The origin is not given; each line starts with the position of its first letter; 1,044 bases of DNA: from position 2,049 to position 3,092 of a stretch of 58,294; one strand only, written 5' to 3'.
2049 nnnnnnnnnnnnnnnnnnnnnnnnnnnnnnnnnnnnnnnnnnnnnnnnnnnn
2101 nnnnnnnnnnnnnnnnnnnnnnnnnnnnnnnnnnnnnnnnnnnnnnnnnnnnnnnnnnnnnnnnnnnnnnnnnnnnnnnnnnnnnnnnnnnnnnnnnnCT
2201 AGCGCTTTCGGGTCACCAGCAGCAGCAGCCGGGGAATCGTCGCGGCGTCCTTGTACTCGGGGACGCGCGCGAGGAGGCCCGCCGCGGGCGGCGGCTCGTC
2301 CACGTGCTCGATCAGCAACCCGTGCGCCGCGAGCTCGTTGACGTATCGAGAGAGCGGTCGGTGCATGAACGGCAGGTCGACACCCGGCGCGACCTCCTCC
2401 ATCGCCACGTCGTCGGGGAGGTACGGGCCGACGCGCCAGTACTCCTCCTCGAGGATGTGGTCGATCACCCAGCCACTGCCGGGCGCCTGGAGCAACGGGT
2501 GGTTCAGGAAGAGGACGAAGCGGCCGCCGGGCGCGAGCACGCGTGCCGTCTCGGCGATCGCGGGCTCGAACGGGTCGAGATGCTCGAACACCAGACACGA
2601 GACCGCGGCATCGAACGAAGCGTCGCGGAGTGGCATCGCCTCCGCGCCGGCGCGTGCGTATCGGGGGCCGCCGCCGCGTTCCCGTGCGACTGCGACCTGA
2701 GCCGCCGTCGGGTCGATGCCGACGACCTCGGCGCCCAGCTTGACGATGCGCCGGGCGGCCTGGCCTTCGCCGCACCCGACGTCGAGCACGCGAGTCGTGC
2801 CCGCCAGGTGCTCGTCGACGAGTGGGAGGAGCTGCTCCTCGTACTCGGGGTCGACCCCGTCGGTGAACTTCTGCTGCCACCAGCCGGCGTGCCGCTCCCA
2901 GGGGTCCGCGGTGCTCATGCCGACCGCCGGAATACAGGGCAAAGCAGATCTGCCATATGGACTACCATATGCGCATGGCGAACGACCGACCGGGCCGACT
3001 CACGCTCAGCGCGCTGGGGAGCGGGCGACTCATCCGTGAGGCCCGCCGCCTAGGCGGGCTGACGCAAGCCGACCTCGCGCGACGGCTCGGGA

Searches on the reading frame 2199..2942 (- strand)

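Call 5: search_protein_families(library=pfam, proteins=[window:2199-2942:-])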
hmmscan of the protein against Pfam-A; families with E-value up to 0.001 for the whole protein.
window:2199-2942:- (247 aa): 10 families
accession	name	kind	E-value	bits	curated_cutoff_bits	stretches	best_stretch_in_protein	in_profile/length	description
PF08241.18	Methyltransf_11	-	1.2e-24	87.2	21.2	1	53-144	1-95/95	Methyltransferase domain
PF13649.12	Methyltransf_25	-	1.3e-19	71.1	27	1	52-140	1-97/97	Methyltransferase domain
PF08242.18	Methyltransf_12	-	1.2e-15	58.4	30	1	53-142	1-98/98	Methyltransferase domain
PF13847.12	Methyltransf_31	-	1e-11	45.2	27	1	49-144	4-109/145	Methyltransferase domain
PF13489.12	Methyltransf_23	-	3.4e-11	43.6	27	1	47-144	21-116/164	Methyltransferase domain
PF02353.26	CMAS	-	3.1e-05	23.9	27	1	48-144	62-164/273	Mycolic acid cyclopropane synthetase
PF08003.17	Methyltransf_9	-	0.00016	21.2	23.8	1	45-143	110-216/315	Protein of unknown function (DUF1698)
PF03141.22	Methyltransf_29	-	0.00023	20.3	23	1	25-144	93-217/506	Putative S-adenosyl-L-methionine-dependent methyltransferase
PF05148.21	Methyltransf_8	-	0.00049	20.5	27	0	50-142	74-154/219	Hypothetical methyltransferase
PF01209.24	Ubie_methyltran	-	0.00084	19.2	20.1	0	50-144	49-151/233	ubiE/COQ5 methyltransferase family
